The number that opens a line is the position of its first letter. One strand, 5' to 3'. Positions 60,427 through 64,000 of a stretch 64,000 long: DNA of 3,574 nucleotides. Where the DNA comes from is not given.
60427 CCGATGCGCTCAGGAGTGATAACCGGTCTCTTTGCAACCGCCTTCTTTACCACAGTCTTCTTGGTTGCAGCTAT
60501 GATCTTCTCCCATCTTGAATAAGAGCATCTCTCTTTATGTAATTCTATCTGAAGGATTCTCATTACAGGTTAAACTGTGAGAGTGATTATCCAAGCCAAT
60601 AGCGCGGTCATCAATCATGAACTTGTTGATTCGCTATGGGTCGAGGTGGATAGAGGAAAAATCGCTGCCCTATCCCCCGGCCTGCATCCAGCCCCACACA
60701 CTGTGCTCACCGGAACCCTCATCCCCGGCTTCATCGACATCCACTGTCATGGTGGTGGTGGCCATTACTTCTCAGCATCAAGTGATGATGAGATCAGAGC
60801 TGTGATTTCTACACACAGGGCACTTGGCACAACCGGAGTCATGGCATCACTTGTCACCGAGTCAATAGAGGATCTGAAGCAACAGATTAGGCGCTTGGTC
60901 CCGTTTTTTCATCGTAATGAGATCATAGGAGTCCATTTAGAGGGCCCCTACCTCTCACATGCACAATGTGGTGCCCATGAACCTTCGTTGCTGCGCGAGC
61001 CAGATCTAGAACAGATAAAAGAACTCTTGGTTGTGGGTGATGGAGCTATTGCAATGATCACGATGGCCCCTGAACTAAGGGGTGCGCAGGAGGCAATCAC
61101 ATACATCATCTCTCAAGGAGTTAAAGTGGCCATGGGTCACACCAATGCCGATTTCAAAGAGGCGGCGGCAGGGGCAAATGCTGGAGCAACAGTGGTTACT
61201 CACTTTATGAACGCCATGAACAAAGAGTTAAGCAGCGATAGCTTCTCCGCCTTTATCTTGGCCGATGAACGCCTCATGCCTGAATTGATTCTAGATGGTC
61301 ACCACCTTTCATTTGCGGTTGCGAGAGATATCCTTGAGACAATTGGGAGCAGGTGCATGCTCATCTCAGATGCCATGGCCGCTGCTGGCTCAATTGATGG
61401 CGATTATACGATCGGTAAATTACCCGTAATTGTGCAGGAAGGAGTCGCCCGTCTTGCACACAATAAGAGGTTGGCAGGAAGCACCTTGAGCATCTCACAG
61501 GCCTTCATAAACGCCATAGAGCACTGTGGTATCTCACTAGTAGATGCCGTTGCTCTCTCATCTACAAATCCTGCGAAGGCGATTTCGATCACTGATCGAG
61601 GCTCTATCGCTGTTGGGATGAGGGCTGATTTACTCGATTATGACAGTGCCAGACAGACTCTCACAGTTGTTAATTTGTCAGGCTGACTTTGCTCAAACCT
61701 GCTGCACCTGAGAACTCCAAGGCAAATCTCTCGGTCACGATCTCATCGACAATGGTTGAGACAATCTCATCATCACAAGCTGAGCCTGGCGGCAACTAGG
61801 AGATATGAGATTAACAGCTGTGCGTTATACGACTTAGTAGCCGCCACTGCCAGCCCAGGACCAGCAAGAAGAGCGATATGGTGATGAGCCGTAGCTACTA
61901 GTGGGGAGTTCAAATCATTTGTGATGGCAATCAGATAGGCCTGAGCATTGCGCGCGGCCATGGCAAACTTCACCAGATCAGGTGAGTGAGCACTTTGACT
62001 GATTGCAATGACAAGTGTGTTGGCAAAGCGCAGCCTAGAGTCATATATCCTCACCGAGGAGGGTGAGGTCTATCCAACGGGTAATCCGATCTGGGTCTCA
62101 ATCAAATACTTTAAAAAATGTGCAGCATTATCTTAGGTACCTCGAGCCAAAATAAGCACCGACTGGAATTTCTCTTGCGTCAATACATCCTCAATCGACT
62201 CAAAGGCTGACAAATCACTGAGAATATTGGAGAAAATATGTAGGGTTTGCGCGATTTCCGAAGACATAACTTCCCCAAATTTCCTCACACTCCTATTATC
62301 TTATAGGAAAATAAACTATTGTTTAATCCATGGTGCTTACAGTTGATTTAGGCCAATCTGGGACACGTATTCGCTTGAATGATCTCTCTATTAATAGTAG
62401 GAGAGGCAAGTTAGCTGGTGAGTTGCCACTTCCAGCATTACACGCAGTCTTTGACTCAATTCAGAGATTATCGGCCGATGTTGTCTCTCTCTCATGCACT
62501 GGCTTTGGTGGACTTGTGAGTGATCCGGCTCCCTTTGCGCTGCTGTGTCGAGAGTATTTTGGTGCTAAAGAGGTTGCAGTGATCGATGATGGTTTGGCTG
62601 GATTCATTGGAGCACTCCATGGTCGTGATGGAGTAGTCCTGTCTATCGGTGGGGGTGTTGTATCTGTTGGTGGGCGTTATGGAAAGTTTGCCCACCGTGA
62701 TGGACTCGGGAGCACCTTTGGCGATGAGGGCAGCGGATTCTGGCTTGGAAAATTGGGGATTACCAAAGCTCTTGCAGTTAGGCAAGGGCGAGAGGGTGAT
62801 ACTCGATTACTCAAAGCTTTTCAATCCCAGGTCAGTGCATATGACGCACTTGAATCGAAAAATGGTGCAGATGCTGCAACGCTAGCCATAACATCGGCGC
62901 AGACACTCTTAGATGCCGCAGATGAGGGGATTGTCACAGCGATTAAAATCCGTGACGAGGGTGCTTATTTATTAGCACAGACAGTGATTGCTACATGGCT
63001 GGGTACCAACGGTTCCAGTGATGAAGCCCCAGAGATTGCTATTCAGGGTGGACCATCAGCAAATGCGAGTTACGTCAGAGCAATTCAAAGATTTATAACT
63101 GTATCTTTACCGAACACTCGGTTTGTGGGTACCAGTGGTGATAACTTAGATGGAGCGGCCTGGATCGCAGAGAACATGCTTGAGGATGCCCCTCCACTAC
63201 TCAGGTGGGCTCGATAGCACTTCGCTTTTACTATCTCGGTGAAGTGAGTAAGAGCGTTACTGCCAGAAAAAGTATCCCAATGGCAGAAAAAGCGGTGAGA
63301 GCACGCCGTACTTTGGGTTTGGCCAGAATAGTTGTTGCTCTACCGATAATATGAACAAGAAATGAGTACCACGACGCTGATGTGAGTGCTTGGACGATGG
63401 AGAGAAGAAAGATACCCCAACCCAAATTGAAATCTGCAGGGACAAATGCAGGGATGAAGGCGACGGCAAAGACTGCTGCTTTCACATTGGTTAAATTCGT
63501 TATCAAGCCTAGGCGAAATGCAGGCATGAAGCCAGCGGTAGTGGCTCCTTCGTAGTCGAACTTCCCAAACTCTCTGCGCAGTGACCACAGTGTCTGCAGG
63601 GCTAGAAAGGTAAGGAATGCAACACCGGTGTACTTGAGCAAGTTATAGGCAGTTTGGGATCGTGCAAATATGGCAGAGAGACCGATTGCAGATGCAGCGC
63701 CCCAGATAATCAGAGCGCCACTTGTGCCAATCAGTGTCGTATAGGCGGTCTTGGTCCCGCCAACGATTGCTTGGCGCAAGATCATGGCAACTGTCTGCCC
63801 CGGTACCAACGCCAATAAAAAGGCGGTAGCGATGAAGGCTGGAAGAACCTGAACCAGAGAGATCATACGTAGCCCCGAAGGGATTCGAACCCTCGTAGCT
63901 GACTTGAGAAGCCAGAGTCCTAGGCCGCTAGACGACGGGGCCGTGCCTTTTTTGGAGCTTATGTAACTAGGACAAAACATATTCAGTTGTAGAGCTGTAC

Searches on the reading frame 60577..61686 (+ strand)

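Call 8: search_protein_families(library=pfam, proteins=[window:60577-61686:+])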
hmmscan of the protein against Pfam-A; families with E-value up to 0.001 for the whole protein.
window:60577-61686:+ (369 aa): 2 families
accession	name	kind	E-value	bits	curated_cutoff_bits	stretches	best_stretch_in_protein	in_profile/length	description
PF01979.26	Amidohydro_1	-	6.3e-16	59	25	1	47-353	1-316/345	Amidohydrolase family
PF07969.17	Amidohydro_3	-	2.6e-09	37.5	29.7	1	319-361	407-450/472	Amidohydrolase family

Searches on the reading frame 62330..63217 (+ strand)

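Call 8: search_protein_families(library=pfam, proteins=[window:62330-63217:+])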
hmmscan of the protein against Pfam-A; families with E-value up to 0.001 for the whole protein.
window:62330-63217:+ (295 aa): 1 family
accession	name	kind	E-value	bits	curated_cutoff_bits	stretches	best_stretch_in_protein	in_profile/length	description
PF01869.26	BcrAD_BadFG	-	5.8e-09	36.3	31.5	1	38-257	49-245/271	BadF/BadG/BcrA/BcrD ATPase family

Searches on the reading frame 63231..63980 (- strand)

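Call 8: search_protein_families(library=pfam, proteins=[window:63231-63980:-])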
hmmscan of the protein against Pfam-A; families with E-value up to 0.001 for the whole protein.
window:63231-63980:- (249 aa): 1 family
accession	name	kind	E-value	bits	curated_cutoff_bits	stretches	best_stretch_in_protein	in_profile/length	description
PF01810.24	LysE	-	5.9e-24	85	25.6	1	56-245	3-191/193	LysE type translocator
